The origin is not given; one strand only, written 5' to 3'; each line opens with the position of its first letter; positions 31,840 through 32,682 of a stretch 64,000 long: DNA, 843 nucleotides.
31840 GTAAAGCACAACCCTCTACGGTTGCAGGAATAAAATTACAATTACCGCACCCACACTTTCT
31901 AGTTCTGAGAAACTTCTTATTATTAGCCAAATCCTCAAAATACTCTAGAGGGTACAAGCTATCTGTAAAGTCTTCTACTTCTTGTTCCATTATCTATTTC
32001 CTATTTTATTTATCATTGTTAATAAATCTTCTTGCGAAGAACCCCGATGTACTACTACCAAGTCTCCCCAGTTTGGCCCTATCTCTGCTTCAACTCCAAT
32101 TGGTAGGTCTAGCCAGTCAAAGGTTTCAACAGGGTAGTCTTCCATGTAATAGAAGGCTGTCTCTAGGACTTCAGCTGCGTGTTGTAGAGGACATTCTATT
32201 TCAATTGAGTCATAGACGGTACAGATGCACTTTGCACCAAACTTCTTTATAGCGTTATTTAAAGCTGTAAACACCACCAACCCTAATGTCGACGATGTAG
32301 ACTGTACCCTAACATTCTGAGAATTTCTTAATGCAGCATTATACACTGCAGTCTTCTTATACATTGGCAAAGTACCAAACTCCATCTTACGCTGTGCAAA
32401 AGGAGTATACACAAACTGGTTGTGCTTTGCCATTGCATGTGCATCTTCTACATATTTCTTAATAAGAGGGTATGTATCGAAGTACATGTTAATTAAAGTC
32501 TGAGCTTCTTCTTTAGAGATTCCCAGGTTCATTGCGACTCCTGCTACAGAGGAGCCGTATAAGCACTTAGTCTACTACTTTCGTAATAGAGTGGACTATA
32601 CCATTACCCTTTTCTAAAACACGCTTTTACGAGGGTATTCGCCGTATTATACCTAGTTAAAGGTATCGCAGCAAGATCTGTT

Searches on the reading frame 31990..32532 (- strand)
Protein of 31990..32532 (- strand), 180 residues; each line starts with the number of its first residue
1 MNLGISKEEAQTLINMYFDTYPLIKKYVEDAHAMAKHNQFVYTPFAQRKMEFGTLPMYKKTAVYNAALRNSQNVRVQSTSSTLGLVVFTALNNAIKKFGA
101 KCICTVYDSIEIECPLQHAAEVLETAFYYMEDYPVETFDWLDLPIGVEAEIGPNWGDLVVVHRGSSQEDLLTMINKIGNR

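Call 54: search_protein_families(library=phrogs, proteins=[window:31990-32532:-], max_evalue=0.001)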
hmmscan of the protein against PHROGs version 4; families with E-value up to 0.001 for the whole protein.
window:31990-32532:- (180 aa): 3 families
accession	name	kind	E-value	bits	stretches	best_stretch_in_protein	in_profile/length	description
phrog_17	-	DNA, RNA and nucleotide metabolism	2.3e-21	76.5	1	2-176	1084-1251/1445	DNA polymerase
phrog_2573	-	DNA, RNA and nucleotide metabolism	7.4e-21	75.7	1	2-160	108-279/336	DNA polymerase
phrog_5995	-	DNA, RNA and nucleotide metabolism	4e-20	73.4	1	3-168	17-188/236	DNA polymerase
